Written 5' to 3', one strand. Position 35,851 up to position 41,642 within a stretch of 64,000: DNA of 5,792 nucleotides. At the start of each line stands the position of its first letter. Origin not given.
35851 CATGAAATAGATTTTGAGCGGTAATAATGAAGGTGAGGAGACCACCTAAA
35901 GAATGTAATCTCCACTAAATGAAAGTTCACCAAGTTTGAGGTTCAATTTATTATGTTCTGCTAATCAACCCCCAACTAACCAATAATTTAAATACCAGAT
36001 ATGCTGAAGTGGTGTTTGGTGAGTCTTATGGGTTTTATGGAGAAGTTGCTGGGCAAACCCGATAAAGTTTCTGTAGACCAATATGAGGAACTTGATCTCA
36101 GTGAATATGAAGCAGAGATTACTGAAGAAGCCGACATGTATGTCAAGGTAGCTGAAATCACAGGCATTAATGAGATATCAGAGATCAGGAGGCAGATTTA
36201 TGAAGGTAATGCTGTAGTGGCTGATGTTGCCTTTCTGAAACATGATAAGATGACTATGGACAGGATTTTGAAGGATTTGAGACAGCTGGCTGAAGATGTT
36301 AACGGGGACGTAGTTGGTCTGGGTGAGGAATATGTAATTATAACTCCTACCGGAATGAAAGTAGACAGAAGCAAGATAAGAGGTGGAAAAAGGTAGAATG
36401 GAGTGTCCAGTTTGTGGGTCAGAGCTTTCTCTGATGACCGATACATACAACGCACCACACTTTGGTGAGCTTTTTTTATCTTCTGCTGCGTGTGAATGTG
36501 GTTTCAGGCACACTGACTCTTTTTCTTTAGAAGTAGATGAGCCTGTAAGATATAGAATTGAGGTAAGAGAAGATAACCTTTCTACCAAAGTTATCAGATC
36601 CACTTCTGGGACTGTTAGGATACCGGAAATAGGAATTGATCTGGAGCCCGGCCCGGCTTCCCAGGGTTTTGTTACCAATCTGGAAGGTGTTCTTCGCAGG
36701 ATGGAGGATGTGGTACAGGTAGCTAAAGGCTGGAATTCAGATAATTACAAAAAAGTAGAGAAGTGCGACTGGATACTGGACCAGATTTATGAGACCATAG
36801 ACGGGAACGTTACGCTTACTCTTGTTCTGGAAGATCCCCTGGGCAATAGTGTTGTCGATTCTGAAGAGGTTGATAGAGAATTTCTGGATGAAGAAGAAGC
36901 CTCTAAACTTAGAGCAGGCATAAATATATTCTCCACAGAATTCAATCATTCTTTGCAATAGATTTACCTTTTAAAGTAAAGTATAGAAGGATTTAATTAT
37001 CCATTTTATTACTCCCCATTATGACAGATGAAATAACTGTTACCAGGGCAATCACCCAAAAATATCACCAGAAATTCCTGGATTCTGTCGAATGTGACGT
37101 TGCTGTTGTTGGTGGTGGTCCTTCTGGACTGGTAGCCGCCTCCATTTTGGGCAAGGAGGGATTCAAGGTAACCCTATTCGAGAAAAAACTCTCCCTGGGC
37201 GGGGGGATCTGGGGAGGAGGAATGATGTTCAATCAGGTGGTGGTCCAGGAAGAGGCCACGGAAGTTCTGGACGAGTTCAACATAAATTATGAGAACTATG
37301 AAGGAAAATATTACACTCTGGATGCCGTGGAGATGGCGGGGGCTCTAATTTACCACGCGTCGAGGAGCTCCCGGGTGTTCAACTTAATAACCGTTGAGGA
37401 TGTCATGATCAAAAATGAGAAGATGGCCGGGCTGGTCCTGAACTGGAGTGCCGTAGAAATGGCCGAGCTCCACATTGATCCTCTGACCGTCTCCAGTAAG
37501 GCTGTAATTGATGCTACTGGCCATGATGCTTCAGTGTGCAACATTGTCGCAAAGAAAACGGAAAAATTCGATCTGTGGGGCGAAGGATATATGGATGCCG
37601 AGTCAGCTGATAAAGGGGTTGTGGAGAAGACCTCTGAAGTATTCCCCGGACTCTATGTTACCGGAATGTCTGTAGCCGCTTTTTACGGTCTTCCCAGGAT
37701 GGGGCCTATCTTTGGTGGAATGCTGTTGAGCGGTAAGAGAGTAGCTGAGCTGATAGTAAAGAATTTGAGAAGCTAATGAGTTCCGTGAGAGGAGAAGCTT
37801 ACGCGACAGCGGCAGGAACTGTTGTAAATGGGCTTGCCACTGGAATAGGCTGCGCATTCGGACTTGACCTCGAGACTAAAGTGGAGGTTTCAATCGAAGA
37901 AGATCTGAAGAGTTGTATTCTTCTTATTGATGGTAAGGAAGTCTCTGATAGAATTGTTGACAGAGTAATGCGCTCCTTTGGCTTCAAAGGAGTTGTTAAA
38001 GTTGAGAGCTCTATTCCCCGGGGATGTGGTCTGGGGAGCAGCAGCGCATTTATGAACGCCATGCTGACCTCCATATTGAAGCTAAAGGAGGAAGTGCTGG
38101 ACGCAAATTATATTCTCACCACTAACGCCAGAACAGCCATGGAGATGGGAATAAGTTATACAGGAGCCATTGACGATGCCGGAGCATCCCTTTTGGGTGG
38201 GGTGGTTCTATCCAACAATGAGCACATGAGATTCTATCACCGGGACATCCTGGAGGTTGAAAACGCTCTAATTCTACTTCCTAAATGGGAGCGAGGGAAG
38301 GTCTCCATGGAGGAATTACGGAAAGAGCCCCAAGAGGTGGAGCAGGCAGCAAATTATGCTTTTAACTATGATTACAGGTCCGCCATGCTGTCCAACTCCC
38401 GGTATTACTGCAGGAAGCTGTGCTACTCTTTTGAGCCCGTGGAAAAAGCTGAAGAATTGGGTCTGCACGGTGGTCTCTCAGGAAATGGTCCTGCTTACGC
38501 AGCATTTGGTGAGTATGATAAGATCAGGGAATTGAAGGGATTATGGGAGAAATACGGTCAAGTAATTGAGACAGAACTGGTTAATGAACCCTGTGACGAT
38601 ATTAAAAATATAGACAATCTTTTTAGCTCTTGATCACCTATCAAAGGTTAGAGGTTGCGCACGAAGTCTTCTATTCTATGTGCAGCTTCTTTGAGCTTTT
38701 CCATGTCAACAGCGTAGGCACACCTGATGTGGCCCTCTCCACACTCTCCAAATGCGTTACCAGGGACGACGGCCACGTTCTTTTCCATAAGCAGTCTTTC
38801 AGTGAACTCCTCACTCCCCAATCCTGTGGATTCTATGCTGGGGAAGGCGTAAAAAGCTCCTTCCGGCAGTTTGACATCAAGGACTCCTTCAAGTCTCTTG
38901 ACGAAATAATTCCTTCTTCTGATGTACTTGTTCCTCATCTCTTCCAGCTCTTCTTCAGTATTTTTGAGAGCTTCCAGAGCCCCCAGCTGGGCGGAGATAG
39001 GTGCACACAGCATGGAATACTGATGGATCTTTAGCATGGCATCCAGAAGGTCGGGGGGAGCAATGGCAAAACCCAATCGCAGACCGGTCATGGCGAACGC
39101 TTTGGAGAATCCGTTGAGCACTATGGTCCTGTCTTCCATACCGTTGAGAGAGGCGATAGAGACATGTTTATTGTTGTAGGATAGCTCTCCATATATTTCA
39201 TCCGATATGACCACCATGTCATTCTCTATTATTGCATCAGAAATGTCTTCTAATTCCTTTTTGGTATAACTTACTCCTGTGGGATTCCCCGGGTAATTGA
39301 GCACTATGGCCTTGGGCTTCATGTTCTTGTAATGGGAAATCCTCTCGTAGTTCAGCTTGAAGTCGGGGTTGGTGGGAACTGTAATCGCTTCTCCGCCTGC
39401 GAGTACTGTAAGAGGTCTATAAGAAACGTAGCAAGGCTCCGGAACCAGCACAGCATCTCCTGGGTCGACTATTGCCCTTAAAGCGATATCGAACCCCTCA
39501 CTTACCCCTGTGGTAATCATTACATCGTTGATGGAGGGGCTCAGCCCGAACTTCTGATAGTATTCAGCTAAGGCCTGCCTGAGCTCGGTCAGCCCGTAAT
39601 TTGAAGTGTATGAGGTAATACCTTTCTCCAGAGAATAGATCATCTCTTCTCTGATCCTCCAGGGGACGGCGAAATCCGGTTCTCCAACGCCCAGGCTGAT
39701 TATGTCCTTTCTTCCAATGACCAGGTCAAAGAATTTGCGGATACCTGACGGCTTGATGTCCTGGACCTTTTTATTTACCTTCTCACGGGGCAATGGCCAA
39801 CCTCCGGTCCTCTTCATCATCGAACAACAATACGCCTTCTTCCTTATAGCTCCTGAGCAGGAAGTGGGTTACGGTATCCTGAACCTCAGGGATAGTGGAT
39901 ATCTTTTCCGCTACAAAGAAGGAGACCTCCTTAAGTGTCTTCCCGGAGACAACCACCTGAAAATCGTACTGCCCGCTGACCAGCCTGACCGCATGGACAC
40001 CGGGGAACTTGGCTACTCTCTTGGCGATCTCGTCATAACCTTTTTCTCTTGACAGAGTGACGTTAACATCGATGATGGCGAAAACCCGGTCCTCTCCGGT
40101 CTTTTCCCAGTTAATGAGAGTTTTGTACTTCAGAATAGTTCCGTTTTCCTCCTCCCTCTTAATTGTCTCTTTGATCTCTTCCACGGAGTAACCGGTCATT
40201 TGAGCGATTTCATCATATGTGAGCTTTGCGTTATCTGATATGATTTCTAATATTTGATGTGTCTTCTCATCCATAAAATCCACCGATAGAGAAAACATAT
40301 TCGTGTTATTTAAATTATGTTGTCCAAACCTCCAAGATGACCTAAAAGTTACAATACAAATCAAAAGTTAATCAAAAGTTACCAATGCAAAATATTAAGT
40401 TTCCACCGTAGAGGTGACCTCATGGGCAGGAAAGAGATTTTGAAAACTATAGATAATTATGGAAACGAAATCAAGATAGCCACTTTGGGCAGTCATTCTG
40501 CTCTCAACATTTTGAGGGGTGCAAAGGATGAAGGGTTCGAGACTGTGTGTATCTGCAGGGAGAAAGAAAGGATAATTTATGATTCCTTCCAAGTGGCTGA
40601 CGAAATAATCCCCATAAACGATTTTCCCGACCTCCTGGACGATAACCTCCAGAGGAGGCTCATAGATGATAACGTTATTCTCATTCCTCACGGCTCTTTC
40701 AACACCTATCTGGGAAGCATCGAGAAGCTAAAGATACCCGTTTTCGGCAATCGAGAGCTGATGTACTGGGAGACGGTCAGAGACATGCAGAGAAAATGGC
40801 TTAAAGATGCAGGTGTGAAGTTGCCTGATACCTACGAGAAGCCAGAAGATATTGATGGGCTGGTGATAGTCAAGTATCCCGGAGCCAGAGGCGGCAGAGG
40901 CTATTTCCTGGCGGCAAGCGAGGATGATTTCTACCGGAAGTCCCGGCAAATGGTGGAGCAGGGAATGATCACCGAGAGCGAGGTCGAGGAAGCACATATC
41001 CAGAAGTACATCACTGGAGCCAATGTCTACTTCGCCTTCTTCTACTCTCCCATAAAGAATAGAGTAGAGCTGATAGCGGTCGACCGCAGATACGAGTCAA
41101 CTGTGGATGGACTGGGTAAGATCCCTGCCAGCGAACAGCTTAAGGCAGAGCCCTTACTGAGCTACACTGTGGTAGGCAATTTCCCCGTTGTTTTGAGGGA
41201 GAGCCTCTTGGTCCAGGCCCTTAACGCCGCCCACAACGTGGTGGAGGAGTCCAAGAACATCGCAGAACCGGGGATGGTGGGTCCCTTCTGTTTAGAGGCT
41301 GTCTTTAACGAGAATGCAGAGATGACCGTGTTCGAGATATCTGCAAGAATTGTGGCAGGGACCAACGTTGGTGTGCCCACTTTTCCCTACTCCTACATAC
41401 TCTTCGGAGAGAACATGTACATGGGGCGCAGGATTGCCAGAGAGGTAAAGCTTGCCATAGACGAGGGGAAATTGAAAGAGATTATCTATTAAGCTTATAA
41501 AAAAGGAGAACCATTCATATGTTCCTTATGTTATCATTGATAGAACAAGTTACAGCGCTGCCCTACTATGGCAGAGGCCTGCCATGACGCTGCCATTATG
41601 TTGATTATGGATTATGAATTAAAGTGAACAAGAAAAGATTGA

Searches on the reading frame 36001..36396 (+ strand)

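Call 4: search_protein_families(library=pfam, proteins=[window:36001-36396:+], max_evalue=0.01)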
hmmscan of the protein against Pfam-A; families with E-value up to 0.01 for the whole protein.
window:36001-36396:+ (131 aa): 2 families
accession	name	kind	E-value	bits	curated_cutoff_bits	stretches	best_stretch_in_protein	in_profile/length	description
PF04472.17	SepF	-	7.6e-15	55.3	27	1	48-121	1-72/72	Cell division protein SepF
PF19091.5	DUF5779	-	0.00056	20.3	29.5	1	30-125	5-95/96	Family of unknown function (DUF5779)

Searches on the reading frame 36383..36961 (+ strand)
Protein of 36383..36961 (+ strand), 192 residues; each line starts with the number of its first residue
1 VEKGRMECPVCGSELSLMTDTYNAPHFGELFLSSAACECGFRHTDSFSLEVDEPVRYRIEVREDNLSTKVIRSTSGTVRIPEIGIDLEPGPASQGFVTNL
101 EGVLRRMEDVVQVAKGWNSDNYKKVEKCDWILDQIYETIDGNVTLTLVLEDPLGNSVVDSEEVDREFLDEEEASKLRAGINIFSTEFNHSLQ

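Call 4: search_protein_families(library=pfam, proteins=[window:36383-36961:+], max_evalue=0.01)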
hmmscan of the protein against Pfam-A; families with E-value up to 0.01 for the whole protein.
window:36383-36961:+ (192 aa): 2 families
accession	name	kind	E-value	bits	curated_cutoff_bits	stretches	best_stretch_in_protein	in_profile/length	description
PF22794.1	jr-ZPR1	-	1.3e-19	70.7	27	1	65-162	2-100/125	ZPR1 jelly-roll domain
PF03367.19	Zn_ribbon_ZPR1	-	0.00048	19.9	23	1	6-44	7-46/56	ZPR1 zinc-finger domain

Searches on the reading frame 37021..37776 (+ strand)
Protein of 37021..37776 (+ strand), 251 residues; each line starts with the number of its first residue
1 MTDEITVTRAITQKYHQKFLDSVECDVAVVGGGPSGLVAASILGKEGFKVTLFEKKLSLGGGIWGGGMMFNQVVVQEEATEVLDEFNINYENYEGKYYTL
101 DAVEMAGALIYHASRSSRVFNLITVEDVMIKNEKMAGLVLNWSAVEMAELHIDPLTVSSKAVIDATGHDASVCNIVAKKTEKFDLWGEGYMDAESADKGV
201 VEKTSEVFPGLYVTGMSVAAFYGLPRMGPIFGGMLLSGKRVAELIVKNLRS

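Call 4: search_protein_families(library=pfam, proteins=[window:37021-37776:+], max_evalue=0.01)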
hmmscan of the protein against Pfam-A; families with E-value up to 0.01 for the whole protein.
window:37021-37776:+ (251 aa): 11 families
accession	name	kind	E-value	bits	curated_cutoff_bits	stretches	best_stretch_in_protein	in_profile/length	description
PF01946.23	Thi4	-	7.4e-76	254.9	26.2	1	8-231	1-235/235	Thi4 family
PF12831.13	FAD_oxidored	-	4.7e-10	39.8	27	1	26-168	1-146/416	FAD dependent oxidoreductase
PF13450.12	NAD_binding_8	-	8.7e-09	36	21.9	1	29-61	1-33/68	NAD(P)-binding Rossmann-like domain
PF03486.20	HI0933_like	-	4.9e-07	29.9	50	1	26-94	2-71/244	HI0933-like protein Rossmann domain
PF07992.20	Pyr_redox_2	-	8.4e-07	29.1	26.1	1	26-178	2-119/291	Pyridine nucleotide-disulphide oxidoreductase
PF01494.25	FAD_binding_3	-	1.7e-06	28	22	1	24-56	1-33/349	FAD binding domain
PF01266.30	DAO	-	3.3e-05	24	27.9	1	26-67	1-43/353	FAD dependent oxidoreductase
PF00890.30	FAD_binding_2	-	0.00016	21.5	20.4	1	26-68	1-44/414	FAD binding domain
PF01134.28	GIDA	-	0.00061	19.4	22.1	1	26-57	1-32/391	Glucose inhibited division protein A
PF00070.33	Pyr_redox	-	0.0017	19.3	22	1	27-56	2-31/82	Pyridine nucleotide-disulphide oxidoreductase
PF13454.12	NAD_binding_9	-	0.0037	17.7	21.8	1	28-65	1-42/155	FAD-NAD(P)-binding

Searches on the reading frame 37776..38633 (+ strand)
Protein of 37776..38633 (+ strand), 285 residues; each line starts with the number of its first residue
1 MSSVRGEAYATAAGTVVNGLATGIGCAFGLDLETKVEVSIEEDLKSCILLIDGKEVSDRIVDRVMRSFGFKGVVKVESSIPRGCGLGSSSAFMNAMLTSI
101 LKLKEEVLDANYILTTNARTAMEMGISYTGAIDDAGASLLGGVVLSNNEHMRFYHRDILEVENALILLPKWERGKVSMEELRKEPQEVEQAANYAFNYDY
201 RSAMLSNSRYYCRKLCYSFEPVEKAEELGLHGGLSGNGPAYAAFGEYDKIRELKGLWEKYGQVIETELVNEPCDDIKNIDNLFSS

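Call 4: search_protein_families(library=pfam, proteins=[window:37776-38633:+], max_evalue=0.01)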
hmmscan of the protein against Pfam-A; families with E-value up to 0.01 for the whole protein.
window:37776-38633:+ (285 aa): 2 families
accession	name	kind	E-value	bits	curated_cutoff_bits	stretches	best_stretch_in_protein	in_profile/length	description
PF00288.32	GHMP_kinases_N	-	3.7e-12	46.7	22.3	1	60-142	6-87/87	GHMP kinases N terminal domain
PF22700.2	MVD-like_N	-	0.0041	17.2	27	1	31-111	32-122/157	Diphosphomevalonate decarboxylase-like N-terminal domain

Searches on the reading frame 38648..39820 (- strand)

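Call 4: search_protein_families(library=pfam, proteins=[window:38648-39820:-], max_evalue=0.01)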
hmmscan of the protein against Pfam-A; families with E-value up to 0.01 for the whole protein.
window:38648-39820:- (390 aa): 1 family
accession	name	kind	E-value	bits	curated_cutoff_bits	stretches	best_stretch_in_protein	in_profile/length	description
PF00155.27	Aminotran_1_2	-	1.7e-65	222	19.7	1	38-383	1-361/361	Aminotransferase class I and II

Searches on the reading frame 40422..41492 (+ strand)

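Call 79: search_protein_families(library=pfam, proteins=[window:40422-41492:+], max_evalue=0.001)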
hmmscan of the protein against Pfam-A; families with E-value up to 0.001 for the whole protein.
window:40422-41492:+ (356 aa): 2 families
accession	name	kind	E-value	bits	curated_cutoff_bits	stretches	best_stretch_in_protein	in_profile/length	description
PF06973.17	DUF1297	-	2.9e-77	258.9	23.8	1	169-355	1-187/188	Domain of unknown function (DUF1297)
PF06849.18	DUF1246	-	2.4e-44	150.7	25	1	19-138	1-122/122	Protein of unknown function (DUF1246)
